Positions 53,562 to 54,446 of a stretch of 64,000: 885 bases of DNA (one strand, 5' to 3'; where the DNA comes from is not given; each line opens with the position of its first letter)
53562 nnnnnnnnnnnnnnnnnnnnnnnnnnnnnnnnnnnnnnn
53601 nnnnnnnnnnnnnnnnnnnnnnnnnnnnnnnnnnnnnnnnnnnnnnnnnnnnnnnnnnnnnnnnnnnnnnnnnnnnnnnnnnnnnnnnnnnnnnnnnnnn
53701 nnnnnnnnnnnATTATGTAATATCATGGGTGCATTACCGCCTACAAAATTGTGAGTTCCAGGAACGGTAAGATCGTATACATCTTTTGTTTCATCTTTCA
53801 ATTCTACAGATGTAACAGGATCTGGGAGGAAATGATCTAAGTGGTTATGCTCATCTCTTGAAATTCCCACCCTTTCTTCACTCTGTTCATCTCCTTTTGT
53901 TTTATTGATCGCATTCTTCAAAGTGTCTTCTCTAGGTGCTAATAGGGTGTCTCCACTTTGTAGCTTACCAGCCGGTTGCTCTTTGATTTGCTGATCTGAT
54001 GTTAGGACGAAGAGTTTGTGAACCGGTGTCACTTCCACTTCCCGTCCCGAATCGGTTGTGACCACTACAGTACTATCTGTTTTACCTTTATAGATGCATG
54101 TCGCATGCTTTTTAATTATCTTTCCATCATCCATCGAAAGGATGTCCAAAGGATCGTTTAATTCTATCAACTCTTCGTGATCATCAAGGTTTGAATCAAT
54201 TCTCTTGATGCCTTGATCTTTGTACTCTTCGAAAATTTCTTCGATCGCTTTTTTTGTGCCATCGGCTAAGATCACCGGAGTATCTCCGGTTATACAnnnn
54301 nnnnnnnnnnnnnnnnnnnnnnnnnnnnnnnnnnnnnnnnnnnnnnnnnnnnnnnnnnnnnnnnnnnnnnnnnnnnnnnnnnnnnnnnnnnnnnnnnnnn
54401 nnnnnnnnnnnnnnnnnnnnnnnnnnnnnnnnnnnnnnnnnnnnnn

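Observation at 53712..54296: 195-aa mini-intein inserted in the P-loop of ATP synthase subunit A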

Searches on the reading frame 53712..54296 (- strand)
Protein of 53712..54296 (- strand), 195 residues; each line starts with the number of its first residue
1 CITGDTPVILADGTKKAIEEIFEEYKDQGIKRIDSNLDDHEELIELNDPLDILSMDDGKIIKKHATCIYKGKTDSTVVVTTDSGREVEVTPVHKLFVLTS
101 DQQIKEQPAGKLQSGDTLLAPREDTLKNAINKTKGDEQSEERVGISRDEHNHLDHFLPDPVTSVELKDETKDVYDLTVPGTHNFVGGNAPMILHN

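Call 5: search_solved_structures(query=window:53712-54296:-, max_evalue=1, show_alignments=3)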
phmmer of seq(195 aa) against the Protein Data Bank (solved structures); distinct sequences matched with E-value up to 1: 20.
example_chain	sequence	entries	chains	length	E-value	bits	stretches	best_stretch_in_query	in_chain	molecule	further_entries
4o1s_A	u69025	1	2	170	4.8e-25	92.1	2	2-130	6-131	V-type ATP synthase alpha chain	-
7qst_A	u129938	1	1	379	2.8e-23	86.3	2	2-119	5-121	V-type ATP synthase subunit A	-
7qss_A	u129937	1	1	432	2.4e-22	83.3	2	2-123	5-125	V-type ATP synthase alpha chain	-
7qsu_A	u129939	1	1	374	1e-19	74.7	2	2-123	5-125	V-ATPase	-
2lqm_A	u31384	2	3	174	7e-12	49.2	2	18-136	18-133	Pho radA intein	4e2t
4e2u_A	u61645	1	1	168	7.7e-10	42.5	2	8-125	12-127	Pho radA intein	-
6rpq_A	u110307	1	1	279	2.4e-09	40.9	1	3-125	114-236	Ubiquitin-like protein SMT3,1108aa long hypothetical cell division control protein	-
6rpp_A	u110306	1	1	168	8.4e-08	35.9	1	4-117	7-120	Cell division control protein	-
1dq3_A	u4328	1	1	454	7.4e-07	32.8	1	1-122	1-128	ENDONUCLEASE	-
2jmz_A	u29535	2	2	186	0.00011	25.7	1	4-126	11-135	Hypothetical protein MJ0781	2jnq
5o9i_A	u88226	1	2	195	0.0011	22.4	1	75-195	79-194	Transcription initiation factor IIB,Transcription initiation factor IIB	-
4o1r_A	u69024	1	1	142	0.0014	22.1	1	158-195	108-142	Replicative DNA helicase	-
9hth_A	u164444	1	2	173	0.0079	19.6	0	2-110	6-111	DNA-directed DNA polymerase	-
5o9j_A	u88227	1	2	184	0.015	18.7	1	169-195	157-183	Transcription initiation factor IIB,Transcription initiation factor IIB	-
2cw7_A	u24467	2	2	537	0.022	18.2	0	70-125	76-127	Endonuclease PI-PkoII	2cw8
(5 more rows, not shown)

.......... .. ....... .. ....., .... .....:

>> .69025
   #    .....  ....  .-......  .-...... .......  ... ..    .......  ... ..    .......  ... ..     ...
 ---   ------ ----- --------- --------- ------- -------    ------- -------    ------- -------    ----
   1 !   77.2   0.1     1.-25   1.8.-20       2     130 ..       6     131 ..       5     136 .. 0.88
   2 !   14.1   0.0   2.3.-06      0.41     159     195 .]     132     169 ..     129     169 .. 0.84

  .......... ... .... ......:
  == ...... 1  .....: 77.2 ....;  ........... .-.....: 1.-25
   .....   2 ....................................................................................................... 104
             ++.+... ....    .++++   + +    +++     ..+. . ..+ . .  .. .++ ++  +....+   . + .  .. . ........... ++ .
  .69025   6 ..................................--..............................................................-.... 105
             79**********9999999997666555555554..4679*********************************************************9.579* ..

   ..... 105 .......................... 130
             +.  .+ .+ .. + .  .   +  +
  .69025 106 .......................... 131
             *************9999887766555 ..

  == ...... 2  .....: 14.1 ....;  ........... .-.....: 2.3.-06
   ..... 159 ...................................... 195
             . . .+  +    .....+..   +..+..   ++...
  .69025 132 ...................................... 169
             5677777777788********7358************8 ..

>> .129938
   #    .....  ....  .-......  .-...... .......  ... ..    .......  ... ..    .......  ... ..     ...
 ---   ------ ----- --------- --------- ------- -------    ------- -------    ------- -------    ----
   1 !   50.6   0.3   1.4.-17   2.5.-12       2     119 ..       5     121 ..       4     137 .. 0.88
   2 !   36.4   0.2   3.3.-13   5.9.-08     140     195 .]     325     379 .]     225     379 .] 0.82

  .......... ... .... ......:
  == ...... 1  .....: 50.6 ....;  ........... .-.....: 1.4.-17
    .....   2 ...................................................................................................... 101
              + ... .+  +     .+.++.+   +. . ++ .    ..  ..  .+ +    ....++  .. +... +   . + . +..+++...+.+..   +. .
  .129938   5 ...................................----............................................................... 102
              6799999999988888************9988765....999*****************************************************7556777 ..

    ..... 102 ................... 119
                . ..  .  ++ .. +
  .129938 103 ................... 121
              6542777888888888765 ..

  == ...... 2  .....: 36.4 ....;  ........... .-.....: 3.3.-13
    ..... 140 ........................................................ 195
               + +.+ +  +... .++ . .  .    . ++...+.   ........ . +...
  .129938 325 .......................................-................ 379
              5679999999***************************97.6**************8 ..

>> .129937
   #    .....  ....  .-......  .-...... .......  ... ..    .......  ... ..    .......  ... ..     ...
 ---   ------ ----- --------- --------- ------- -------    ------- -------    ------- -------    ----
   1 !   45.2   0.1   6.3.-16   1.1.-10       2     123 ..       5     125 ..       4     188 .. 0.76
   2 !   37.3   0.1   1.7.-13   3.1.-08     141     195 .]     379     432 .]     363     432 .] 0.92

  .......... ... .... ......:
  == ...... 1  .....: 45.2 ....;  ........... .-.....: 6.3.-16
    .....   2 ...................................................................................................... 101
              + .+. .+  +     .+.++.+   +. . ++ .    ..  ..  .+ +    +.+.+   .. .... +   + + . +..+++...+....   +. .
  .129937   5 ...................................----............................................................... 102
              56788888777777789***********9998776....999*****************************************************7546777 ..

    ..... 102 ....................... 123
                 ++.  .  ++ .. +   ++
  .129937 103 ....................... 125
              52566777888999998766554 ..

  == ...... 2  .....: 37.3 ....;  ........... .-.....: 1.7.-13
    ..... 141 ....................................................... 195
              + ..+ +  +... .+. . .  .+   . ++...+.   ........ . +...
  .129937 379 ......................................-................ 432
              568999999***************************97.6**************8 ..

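Call 6: search_protein_families(library=ncbifam, proteins=[window:53712-54296:-], max_evalue=1)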
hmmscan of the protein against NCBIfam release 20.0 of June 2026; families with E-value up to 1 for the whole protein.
seq(195 aa): 14 families
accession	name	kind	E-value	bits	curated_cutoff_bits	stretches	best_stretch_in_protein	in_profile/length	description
NF011287.0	PRK14698.1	equivalog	1.3e-23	83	1238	2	1-119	241-358/1017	V-type ATP synthase subunit A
TIGR01445.1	intein_Nterm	domain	1.9e-17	64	24.5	1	1-97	1-83/83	intein N-terminal splicing region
NF003159.0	PRK04132.1-4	equivalog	8.3e-14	50.6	999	2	50-122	96-169/852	replication factor C small subunit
NF003157.0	PRK04132.1-2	equivalog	1.2e-13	49.9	1103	2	1-124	50-161/864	replication factor C small subunit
NF003158.0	PRK04132.1-3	equivalog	9.7e-13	46.1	1750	2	50-121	98-170/1437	replication factor C small subunit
NF005852.0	PRK07773.1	equivalog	1.2e-09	37.1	780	2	159-195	793-826/886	replicative DNA helicase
NF045703.1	rSAM_Tes_intein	exception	1.7e-09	36.1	1700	1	37-121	191-275/1040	tetraether lipid synthase Tes, intein-containing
NF052663.1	RtcB_rel_intein2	exception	4.8e-09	35.6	1050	2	137-186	253-302/626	intein-containing RctB family protein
NF011302.0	PRK14714.1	equivalog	5.2e-09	34.2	1791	1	1-186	932-1093/1350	DNA-directed DNA polymerase II large subunit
TIGR01443.1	intein_Cterm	domain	9.7e-08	32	15.6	1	172-195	1-23/24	intein C-terminal splicing region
NF006207.0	PRK08332.1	equivalog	3.2e-07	28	2400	1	1-121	302-428/1684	vitamin B12-dependent ribonucleotide reductase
NF011491.0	PRK14898.1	equivalog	2.8e-05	22.4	783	1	4-120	79-195/860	DNA-directed RNA polymerase subunit A''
NF011303.0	PRK14715.1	equivalog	0.046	10.7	1585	1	58-132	952-1026/1627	DNA-directed DNA polymerase II large subunit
NF038136.1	rSAM_Rv_intein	exception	0.066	12.1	700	1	1-21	76-96/574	intein-containing Rv2578c family radical SAM protein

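Call 8: find_homologous_proteins(query=window:53712-54296:-, max_evalue=0.001)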
Query seq(195 aa) (195 aa): 1 proteins with E <= 0.001 among 105 candidates.
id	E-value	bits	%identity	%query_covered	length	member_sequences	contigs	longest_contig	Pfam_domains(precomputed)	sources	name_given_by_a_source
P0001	2.7e-5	42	83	15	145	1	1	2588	PF14890.12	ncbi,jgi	-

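Call 18: search_protein_representatives(protein=window:53712-54296:-)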
Query: 195 residues. Proteins with E-value up to 0.001 (for the whole library): 431; up to 1e-10: 88; up to 1e-30: 0. The best 150 are listed.
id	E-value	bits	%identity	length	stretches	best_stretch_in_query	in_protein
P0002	3.0e-28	115.6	48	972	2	1-123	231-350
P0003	8.9e-28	114.1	40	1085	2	1-132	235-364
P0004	1.8e-27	113.1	46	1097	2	1-125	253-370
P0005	2.0e-27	112.9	45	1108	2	1-124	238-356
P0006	5.0e-27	111.7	40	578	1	1-195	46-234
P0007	4.8e-26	108.4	46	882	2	1-126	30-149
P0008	1.8e-25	106.6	40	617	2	1-127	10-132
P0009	3.0e-25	105.8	43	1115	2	1-122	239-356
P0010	3.2e-25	105.8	48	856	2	1-123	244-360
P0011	7.7e-25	104.5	31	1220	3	1-188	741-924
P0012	3.0e-24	102.6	41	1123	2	1-123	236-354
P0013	3.0e-24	102.6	42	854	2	1-122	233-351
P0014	7.8e-24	101.2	43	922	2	1-138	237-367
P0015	9.6e-24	100.9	42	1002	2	1-123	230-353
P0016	1.6e-23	100.2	40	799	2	1-127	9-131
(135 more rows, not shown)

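Call 26: find_encoding_contigs(protein=P0002, flank=8000, max_places=3)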
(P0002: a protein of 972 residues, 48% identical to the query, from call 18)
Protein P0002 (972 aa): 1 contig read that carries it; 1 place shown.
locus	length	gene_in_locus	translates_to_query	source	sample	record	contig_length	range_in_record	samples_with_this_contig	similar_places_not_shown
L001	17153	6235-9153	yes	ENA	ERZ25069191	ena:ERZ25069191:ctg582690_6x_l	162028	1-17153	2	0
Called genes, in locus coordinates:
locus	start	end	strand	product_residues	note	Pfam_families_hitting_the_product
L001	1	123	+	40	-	?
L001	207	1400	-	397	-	-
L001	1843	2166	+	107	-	-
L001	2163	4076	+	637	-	PF01496:V_ATPase_I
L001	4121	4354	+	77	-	PF00137:ATP-synt_C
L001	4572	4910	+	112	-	PF01991:vATP-synt_E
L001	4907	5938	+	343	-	PF01992:vATP-synt_AC39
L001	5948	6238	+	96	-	PF01990:ATP-synt_F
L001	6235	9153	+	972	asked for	PF02874:ATP-synt_ab_N, PF16886:ATP-synt_ab_Xtn, PF14890:Intein_splicing, PF00006:ATP-synt_ab, PF22919:ATP-synt_VA_C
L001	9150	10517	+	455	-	PF02874:ATP-synt_ab_N, PF00006:ATP-synt_ab, PF22919:ATP-synt_VA_C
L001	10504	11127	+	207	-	PF01813:ATP-synt_D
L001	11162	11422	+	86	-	-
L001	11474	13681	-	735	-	PF00270:DEAD, PF04851:ResIII, PF21210:RNA_helicase_helical, PF00271:Helicase_C, PF02732:ERCC4, PF14520:HHH_5 (weak)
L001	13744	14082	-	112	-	-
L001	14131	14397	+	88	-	-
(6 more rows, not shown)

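Call 52: find_related_loci(query=A1, collection=genome_contigs, flank=3000)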
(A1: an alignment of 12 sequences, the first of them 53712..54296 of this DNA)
Query A1 (195 aa) in genome_contigs; peptide patterns used: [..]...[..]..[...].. (x = any residue, [..] = any of these).
118 stretches matched a pattern; 110 encode a relative of the query (tblastn E <= 1e-3); the best 80 are kept; 80 distinct loci.
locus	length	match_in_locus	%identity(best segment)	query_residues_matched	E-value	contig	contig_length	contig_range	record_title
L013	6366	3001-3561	64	1-195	2e-80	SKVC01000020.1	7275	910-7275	MAG: Thermoplasmata archaeon isolate CSSed162cmB_145 CSSed16-2cmB-46454, whole genome shotgun sequence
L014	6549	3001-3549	62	1-195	1e-74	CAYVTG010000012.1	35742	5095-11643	MAG TPA_asm: uncultured Thermoplasmata archaeon isolate SRP141376_co2_395 genome assembly, contig: NODE_2622_length_3574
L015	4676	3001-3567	61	1-195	2e-74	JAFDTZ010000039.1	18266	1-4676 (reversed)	MAG: Thermoplasmata archaeon isolate HAP25 k141_253878_length_18266_cov_9.0000, whole genome shotgun sequence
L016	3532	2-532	62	5-195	8e-72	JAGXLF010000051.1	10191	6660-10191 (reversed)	MAG: Thermoplasmatota archaeon isolate GSL_GSL3510_9 NODE_1025_length_10191_cov_15.9109, whole genome shotgun sequence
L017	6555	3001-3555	60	1-195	5e-67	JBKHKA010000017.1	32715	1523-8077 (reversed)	MAG: Candidatus Aenigmatarchaeota archaeon isolate D5M12_30 NODE_354_length_32715_cov_26.405175, whole genome shotgun se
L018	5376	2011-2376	77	1-122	1e-59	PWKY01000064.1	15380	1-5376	MAG: Thermoplasmata archaeon isolate CSSed10_214 CS-Sed10-C8145, whole genome shotgun sequence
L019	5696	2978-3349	66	1-126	3e-53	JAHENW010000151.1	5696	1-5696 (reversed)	MAG: Thermoplasmatota archaeon isolate BinSanityLC-kmean-bin_14-bin_0-refined_12 c_000010008838, whole genome shotgun se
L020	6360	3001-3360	67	1-122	6e-52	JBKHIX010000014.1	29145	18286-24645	MAG: Thermoplasmata archaeon isolate D3M20_1 NODE_16_length_29145_cov_6.340942, whole genome shotgun sequence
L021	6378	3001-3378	63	1-128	6e-51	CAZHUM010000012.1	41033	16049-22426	MAG TPA_asm: uncultured Thermoplasmata archaeon isolate SRP141376_co2_322 genome assembly, contig: NODE_2193_length_4103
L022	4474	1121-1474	65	1-122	9e-50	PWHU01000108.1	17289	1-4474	MAG: Thermoplasmata archaeon isolate T1Sed10_113R1 T1-Sed10-C3029, whole genome shotgun sequence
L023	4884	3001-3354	65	1-122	8e-50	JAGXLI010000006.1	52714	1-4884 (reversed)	MAG: Thermoplasmatota archaeon isolate GSL_GSL3510_12 NODE_42_length_52714_cov_10.1571, whole genome shotgun sequence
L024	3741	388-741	61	1-122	9e-50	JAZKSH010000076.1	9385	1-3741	MAG: Thermoplasmatota archaeon isolate NA-30cm_bin.11 NODE_875_length_9385_cov_7.992283, whole genome shotgun sequence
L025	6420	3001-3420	56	1-143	6e-49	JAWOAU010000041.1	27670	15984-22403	MAG: Thermoplasmata archaeon isolate BLK2-2.bin.13 k191_2169461, whole genome shotgun sequence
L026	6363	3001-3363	63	1-123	2e-48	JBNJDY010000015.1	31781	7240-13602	MAG: Thermoplasmatota archaeon isolate Y23_30dBSe4.bin.148 NODE_761_length_31781_cov_19.881889, whole genome shotgun seq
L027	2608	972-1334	63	1-123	2e-48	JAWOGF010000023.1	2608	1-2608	MAG: Candidatus Saliniplasma sp. isolate BLK6-3.bin.216 k191_2508213, whole genome shotgun sequence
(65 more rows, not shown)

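Call 58: predict_structure(alignment_id=A1)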
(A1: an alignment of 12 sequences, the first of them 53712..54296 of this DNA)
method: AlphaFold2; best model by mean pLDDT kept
length: 195 residues; sequences in the alignment: 12
mean_pLDDT: 89.1   pTM: 0.83
mean pLDDT of the five models: 89.1, 89.1, 88.1, 88.1, 81.7
residues with pLDDT >= 90: 152; 70-90: 23; 50-70: 6; < 50: 14
segments of 3 or more residues with pLDDT < 50: 137-150
pLDDT, mean of each block of 10 residues (from residue 1): 97 97 90 79 94 93 96 97 97 95 94 96 93 59 42 85 97 96 94 92
secondary structure, 60 per line:
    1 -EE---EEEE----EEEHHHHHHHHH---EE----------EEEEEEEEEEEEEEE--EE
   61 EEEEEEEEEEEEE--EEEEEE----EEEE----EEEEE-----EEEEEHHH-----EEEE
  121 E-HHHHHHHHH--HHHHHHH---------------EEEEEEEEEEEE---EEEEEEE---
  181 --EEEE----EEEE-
elements in order: E7-10 E15-17 H18-26 E42-56 E59-73 E76-81 E86-89 E94-98 E104-108 E117-121 H123-131 H134-140 E156-167 E171-177 E183-186 E191-194

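Call 60: search_protein_families(library=pfam, proteins=[window:53712-54296:-], max_evalue=10)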
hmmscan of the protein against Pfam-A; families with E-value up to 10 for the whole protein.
window:53712-54296:- (195 aa): 2 families
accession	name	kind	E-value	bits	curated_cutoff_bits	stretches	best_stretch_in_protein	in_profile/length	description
PF14890.11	Intein_splicing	-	1.6e-23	83.7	35.8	1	8-195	1-155/155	Intein splicing domain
PF01079.26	Hint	-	0.00074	19.6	29.7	1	74-125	65-121/213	Hint module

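Call 61: fold_search(model_id=the predicted structure, library=pdb)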
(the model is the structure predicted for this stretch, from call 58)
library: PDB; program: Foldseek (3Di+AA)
matches with E <= 10: 223; with E <= 0.001: 72
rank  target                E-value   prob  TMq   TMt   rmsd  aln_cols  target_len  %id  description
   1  4o1s_A                3.9e-16  1.00  0.78  0.89   1.6       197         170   34  Crystal structure of TvoVMA intein (released 2014-03-19)
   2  7qst                  1.0e-13  1.00  0.74  0.41  11.8       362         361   20  Crystal structure of homing endonuclease-associated PhoVMA intein (C1A) (released 2022-03-30)
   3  4e2t_B                2.8e-13  1.00  0.75  0.86   2.7       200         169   24  Crystal Structures of RadA intein from Pyrococcus horikoshii (released 2012-05-16)
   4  4e2t_A                5.0e-13  1.00  0.72  0.80   5.4       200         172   24  Crystal Structures of RadA intein from Pyrococcus horikoshii (released 2012-05-16)
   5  6rpq                  5.6e-13  1.00  0.72  0.57   4.2       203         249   26  Crystal structure of PhoCDC21-1 intein (released 2019-08-14)
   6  7qsu                  9.1e-13  1.00  0.75  0.41   9.4       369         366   18  Crystal structure of homing endonuclease-associated TliVMA intein (C1A, d333-339) (released 2022-03-30)
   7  5o9i_B                2.3e-12  1.00  0.71  0.79   3.7       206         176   19  Crystal structure of transcription factor IIB Mvu mini-intein (released 2017-11-01)
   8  5o9i_A                2.7e-12  1.00  0.73  0.83   3.7       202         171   20  Crystal structure of transcription factor IIB Mvu mini-intein (released 2017-11-01)
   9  7qss                  3.5e-12  1.00  0.77  0.36  11.3       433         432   16  Crystal structure of homing endonuclease-associated TliVMA intein (C1A) (released 2022-03-30)
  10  2lqm_MODEL_1_A        3.7e-12  1.00  0.73  0.81   3.5       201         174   24  Solution Structures of RadA intein from Pyrococcus horikoshii (released 2012-05-16)
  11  6rpp                  1.9e-11  1.00  0.70  0.81   4.0       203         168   23  Crystal structure of PabCDC21-1 intein (released 2019-08-14)
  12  4e2u                  3.7e-11  1.00  0.72  0.82   2.6       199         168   23  Crystal Structures of RadAmin intein from Pyrococcus horikoshii (released 2012-05-16)
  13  5o9j_B                4.9e-10  1.00  0.62  0.65   5.5       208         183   16  Crystal structure of transcription factor IIB Mja mini-intein (released 2017-11-01)
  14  6frg                  1.5e-09  1.00  0.62  0.76   5.4       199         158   20  Crystal structure of G-1F mutant of Ssp DnaB Mini-Intein variant M86 (released 2019-01-30)
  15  9hth_A                2.5e-09  1.00  0.67  0.76   4.2       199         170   20  Crystal structure of the fused, cysteine-less Aes123 PolB1 split intein (with S1A, N159A mutations) (released 2025-05-07)
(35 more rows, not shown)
